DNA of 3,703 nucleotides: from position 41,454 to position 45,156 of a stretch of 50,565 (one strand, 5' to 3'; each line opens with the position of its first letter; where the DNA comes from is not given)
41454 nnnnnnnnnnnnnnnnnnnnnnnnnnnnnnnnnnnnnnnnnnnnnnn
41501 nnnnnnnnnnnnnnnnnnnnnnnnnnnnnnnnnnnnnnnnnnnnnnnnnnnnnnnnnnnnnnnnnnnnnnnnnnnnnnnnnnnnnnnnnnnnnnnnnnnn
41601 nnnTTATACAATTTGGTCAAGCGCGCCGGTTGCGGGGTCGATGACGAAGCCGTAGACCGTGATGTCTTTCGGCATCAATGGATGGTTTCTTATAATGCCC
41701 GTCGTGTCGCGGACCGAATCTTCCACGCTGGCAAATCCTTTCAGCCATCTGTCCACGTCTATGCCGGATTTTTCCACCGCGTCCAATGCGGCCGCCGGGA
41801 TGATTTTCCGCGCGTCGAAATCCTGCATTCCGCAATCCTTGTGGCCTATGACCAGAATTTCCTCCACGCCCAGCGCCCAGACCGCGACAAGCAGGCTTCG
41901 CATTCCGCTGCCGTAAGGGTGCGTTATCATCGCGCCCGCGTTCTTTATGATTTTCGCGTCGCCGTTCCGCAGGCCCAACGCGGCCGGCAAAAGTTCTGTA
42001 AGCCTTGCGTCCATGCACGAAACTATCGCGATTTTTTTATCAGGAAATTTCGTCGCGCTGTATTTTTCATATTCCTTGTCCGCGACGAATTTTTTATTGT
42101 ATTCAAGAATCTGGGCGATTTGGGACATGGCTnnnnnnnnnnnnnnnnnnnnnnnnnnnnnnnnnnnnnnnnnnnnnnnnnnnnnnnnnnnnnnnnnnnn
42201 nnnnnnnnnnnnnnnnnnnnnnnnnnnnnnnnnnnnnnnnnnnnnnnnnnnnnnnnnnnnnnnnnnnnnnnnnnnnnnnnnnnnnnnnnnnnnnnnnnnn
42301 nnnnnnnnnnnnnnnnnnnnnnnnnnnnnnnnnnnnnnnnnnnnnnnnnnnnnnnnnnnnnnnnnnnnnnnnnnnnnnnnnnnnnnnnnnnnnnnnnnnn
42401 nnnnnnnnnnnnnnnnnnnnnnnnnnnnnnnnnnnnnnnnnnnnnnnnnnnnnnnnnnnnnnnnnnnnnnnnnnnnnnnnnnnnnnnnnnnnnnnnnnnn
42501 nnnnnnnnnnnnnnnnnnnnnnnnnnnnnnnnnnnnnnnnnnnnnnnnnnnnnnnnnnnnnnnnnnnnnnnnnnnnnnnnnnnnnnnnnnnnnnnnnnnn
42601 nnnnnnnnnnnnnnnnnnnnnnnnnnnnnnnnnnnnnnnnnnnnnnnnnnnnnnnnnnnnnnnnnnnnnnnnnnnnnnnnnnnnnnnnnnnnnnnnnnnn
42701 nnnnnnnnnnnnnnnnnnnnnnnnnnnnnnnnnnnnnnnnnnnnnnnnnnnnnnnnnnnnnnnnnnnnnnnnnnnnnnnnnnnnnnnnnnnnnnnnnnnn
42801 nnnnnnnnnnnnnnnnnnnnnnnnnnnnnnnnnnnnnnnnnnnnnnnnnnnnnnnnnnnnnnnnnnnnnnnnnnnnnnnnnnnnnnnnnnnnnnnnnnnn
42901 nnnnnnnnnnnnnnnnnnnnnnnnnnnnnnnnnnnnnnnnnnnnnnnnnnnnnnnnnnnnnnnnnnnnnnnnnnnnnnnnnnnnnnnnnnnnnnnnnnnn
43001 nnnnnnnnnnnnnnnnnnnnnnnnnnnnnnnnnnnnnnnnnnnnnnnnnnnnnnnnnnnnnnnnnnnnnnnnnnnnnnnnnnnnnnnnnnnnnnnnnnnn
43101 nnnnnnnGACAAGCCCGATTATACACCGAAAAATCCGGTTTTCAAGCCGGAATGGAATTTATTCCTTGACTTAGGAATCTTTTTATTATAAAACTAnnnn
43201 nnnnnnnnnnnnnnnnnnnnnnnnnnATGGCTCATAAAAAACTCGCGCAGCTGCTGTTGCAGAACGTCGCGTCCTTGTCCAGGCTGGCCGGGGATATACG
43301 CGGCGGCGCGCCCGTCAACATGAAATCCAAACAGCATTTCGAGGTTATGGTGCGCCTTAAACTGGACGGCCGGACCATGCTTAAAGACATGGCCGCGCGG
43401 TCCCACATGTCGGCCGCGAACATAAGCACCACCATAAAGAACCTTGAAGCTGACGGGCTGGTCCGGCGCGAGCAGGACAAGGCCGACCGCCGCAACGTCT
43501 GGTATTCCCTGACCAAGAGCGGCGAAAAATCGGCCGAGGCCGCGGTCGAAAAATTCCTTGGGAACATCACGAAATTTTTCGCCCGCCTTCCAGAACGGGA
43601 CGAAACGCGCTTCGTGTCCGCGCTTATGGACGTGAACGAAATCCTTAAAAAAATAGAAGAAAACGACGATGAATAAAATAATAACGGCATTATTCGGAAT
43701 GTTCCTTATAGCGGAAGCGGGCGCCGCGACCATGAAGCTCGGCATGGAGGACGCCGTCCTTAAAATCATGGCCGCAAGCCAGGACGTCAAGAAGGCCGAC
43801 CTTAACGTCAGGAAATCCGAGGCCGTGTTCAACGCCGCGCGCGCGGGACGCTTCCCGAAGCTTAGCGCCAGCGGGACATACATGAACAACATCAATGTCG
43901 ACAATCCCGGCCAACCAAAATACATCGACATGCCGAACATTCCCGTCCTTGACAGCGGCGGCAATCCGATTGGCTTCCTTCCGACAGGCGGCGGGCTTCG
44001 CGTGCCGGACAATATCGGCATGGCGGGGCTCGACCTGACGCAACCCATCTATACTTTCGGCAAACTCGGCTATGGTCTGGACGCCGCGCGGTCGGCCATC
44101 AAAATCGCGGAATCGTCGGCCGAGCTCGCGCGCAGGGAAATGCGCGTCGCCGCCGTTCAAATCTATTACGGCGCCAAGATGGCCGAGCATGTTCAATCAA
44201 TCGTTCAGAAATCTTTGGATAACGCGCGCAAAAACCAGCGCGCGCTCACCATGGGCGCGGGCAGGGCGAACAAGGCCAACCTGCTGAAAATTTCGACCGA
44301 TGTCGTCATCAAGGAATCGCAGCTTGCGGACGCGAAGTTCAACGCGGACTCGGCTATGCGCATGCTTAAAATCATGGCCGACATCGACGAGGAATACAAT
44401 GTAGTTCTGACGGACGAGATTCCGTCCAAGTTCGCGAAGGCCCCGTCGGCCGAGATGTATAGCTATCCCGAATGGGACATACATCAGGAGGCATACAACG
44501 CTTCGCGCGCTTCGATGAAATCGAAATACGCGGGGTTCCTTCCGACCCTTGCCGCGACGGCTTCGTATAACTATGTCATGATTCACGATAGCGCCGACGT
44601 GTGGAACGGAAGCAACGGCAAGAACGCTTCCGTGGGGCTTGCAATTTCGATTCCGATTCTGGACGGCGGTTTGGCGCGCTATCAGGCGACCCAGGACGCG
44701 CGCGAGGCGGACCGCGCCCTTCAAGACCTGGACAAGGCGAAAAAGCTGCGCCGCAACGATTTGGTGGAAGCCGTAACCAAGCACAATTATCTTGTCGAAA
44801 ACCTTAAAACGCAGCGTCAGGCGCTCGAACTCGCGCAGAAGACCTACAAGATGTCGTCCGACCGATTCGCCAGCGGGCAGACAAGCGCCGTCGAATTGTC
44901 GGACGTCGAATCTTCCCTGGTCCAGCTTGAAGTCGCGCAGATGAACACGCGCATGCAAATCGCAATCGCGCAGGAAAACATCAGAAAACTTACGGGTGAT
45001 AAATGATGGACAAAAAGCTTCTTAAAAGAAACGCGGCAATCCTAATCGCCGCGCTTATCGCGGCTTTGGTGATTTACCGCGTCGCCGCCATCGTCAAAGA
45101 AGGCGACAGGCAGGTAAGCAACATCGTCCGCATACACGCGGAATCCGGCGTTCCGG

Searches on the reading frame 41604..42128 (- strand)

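Call 10: search_protein_families(library=pfam, proteins=[window:41604-42128:-], max_evalue=0.01)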
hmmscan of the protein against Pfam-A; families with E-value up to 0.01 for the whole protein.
window:41604-42128:- (174 aa): 1 family
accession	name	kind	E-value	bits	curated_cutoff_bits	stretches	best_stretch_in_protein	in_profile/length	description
PF00484.24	Pro_CA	-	1.8e-14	54.7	25.7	1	34-135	2-94/156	Carbonic anhydrase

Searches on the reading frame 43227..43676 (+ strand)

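Call 10: search_protein_families(library=pfam, proteins=[window:43227-43676:+], max_evalue=0.01)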
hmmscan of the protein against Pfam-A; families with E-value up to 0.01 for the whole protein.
window:43227-43676:+ (149 aa): 11 families
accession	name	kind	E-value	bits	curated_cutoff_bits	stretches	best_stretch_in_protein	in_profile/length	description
PF01047.28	MarR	-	7.8e-12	45.4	24.6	1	35-91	3-59/59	MarR family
PF12802.13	MarR_2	-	3.2e-08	34.1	27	1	53-89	24-60/61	MarR family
PF13463.12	HTH_27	-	2.2e-07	31.5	22.2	1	47-99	16-68/68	Winged helix DNA-binding domain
PF22381.2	Staph_reg_Sar_Rot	-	6e-07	29.9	27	1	40-103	19-82/85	Transcriptional regulator SarA/Rot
PF13601.12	HTH_34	-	2.5e-06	28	27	1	38-108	3-74/80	Winged helix DNA-binding domain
PF03551.20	PadR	-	7.7e-05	23.1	27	1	48-103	12-73/75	Transcriptional regulator PadR-like family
PF01638.23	HxlR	-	0.00011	22.4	20.8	1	48-103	17-73/91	HxlR-like helix-turn-helix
PF13412.12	HTH_24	-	0.00053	19.9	21.9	1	38-80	6-48/48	Winged helix-turn-helix DNA-binding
PF16221.11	HTH_47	-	0.0013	18.7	27.1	1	35-80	31-77/78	winged helix-turn-helix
PF03965.22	Penicillinase_R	-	0.0036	18.1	22.6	1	52-115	24-84/115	Penicillinase repressor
PF04458.17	DUF505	-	0.0086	14.9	28.7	0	60-106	361-406/622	Protein of unknown function (DUF505)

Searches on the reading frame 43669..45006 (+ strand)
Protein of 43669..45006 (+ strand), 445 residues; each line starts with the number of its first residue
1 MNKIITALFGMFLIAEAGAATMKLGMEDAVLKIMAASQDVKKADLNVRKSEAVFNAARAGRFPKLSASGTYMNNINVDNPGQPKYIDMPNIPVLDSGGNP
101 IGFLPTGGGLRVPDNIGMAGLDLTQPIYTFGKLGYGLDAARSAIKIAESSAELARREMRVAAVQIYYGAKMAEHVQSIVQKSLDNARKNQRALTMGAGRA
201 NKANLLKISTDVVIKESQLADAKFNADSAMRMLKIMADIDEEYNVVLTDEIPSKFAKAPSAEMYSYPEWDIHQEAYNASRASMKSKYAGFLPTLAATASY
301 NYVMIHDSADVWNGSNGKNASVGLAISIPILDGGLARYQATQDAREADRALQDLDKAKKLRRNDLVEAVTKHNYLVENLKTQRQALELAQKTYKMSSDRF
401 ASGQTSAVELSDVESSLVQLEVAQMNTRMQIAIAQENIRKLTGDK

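Call 3: search_protein_families(library=pfam, proteins=[window:43669-45006:+])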
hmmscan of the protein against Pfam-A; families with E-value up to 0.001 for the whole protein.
window:43669-45006:+ (445 aa): 1 family
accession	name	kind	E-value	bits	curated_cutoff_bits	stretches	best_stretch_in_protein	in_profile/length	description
PF02321.23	OEP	-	3.8e-43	147.9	22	2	273-443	19-187/187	Outer membrane efflux protein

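Call 4: search_protein_families(library=ncbifam, proteins=[window:43669-45006:+])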
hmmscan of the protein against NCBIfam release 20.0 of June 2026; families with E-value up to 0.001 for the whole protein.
window:43669-45006:+ (445 aa): 4 families
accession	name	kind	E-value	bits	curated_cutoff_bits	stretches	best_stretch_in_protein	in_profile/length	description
TIGR01844.1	type_I_sec_TolC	subfamily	6.4e-25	88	225.15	1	117-443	71-398/414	TolC family outer membrane protein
TIGR01845.1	outer_NodT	subfamily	1.7e-11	43.6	210.05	1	274-444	78-250/460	efflux transporter outer membrane subunit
NF033143.1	efflux_OM_AdeK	equivalog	4.4e-10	38.9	900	1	259-415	277-431/480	multidrug efflux RND transporter AdeIJK outer membrane channel subunit AdeK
NF033142.1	efflux_OM_AdeC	exception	2.2e-08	33.2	975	1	254-417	271-433/465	multidrug efflux RND transporter AdeABC outer membrane channel subunit AdeC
